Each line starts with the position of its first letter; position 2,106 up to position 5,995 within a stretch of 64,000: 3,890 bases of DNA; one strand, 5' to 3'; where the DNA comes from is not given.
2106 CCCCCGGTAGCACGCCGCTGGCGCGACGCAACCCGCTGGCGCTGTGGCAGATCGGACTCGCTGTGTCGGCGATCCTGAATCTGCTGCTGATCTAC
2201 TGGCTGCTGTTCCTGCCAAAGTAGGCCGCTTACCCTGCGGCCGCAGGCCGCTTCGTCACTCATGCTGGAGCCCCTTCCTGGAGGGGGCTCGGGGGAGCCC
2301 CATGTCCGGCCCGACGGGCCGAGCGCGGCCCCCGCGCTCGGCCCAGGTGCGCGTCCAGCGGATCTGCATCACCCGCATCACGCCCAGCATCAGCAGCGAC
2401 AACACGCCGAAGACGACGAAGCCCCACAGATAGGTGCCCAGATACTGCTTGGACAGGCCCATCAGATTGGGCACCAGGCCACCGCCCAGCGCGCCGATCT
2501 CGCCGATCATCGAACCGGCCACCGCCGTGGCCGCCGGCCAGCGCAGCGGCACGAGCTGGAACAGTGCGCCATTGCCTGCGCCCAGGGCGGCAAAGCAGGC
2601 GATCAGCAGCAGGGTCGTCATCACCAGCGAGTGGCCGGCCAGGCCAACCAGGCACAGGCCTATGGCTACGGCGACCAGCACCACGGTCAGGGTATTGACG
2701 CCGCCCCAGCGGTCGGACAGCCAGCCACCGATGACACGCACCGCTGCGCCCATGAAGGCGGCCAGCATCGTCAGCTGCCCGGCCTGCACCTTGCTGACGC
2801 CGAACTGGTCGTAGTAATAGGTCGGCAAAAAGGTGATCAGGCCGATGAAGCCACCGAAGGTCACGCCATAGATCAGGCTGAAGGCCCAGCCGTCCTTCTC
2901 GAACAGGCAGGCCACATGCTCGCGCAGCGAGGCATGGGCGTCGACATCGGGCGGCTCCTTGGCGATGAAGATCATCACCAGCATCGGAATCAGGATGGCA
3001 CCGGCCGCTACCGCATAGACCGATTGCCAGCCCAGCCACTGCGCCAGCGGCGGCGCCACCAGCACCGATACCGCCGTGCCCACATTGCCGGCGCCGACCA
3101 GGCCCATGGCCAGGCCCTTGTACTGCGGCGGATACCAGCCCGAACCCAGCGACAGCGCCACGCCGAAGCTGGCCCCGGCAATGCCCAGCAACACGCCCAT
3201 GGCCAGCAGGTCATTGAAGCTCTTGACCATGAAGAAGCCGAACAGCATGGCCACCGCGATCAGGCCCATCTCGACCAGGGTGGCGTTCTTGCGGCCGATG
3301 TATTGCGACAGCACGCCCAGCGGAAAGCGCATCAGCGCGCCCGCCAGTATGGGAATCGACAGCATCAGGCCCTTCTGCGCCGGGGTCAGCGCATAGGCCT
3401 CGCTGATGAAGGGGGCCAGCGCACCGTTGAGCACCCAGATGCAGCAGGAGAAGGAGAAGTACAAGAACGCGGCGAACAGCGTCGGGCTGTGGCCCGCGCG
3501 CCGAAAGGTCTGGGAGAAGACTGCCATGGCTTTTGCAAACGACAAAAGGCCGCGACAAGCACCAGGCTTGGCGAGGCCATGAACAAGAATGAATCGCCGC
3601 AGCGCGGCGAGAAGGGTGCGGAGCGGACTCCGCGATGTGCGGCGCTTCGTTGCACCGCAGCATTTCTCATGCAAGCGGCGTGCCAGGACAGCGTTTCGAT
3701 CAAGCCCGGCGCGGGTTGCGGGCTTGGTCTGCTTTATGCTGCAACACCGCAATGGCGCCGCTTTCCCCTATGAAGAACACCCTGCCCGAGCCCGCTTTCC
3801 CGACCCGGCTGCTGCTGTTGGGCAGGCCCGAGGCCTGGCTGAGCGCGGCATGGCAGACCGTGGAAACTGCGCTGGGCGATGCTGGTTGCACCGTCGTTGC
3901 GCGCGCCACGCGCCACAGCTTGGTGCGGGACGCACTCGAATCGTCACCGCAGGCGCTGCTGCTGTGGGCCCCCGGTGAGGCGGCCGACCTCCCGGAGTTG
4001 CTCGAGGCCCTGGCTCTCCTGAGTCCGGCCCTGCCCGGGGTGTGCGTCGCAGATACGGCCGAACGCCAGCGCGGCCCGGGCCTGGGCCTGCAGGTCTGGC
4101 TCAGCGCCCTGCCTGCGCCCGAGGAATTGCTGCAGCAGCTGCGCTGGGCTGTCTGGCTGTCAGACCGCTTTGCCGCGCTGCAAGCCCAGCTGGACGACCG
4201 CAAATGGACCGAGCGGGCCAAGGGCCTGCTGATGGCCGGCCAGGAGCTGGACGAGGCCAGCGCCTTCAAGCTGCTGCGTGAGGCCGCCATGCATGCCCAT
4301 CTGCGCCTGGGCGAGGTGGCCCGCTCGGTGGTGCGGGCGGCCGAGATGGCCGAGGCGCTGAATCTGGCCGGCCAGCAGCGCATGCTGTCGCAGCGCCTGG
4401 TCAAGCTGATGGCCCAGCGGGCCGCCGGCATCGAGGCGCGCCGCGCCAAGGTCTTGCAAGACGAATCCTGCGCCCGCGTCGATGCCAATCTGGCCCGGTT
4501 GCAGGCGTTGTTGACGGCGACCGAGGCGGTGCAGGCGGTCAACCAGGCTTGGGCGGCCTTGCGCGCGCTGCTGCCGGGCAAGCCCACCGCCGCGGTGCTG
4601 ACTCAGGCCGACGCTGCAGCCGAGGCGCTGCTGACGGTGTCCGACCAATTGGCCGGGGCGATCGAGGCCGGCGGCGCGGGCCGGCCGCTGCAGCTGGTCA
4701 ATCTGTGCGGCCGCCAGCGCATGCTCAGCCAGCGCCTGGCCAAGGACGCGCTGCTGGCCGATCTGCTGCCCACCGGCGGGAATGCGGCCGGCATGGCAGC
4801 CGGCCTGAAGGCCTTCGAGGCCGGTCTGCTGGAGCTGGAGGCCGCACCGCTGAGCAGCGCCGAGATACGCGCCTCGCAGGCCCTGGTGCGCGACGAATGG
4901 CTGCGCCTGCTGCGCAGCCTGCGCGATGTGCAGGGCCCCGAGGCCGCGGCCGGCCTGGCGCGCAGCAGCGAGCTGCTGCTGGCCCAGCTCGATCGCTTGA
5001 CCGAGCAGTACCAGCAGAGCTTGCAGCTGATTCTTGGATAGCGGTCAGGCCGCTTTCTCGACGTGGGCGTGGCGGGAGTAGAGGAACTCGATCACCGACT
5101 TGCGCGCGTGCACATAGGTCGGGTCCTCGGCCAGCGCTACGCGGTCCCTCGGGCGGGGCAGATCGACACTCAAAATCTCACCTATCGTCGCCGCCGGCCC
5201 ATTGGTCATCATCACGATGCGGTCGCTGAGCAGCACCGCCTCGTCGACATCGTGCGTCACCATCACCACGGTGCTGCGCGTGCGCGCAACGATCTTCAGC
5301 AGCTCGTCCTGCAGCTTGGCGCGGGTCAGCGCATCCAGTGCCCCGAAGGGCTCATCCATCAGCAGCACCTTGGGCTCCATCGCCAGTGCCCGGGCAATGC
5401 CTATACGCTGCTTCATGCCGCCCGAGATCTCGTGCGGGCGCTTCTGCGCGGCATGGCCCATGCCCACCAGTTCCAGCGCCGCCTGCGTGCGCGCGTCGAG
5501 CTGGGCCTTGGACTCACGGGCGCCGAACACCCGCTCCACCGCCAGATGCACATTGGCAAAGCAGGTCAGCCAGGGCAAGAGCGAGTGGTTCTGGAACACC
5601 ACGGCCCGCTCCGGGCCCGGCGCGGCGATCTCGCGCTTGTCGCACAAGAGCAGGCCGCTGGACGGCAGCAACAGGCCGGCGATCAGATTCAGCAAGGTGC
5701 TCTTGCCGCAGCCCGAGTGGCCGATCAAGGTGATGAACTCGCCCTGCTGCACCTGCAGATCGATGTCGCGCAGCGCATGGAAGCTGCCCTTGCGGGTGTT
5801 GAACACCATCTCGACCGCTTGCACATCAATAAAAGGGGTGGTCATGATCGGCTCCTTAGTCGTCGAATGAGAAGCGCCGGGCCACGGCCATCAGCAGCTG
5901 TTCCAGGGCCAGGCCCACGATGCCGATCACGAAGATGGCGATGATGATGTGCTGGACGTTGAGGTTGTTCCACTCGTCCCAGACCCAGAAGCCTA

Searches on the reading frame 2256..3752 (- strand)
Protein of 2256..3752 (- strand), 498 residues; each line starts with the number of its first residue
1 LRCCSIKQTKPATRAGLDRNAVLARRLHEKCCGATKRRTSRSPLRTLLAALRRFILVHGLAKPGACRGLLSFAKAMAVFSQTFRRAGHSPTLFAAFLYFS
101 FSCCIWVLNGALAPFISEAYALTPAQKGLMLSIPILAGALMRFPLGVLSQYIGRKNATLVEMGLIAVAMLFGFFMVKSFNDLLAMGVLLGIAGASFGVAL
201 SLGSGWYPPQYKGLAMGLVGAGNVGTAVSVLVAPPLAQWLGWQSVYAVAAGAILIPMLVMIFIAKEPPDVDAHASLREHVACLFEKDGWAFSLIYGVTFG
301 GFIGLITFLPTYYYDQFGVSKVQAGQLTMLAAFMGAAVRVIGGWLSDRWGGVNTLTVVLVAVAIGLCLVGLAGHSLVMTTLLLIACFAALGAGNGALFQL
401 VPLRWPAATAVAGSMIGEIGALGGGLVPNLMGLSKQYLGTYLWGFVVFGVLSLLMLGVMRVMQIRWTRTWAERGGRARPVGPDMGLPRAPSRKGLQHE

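Call 55: search_protein_families(library=pfam, proteins=[window:2256-3752:-], max_evalue=0.00001)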
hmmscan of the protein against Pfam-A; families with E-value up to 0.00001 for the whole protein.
window:2256-3752:- (498 aa): 1 family
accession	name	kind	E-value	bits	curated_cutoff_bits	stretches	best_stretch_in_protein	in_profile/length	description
PF07690.21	MFS_1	-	2.6e-38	132.3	33.4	1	95-427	2-346/347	Major Facilitator Superfamily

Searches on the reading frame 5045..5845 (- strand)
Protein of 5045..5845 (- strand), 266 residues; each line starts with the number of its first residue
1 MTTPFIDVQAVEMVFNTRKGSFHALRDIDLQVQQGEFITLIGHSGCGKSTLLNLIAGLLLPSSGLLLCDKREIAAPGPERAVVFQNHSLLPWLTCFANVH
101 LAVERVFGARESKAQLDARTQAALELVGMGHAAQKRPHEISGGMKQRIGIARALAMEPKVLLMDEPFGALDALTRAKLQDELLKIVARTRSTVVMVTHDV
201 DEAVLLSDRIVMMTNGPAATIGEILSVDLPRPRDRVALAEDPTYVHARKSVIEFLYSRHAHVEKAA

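Call 55: search_protein_families(library=pfam, proteins=[window:5045-5845:-], max_evalue=0.00001)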
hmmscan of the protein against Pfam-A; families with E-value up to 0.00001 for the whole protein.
window:5045-5845:- (266 aa): 2 families
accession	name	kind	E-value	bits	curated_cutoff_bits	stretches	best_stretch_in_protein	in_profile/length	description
PF00005.33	ABC_tran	-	4.5e-34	118.4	25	1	25-167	1-136/137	ABC transporter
PF13304.12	AAA_21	-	1.4e-07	32.3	27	0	123-199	221-299/304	AAA domain, putative AbiEii toxin, Type IV TA system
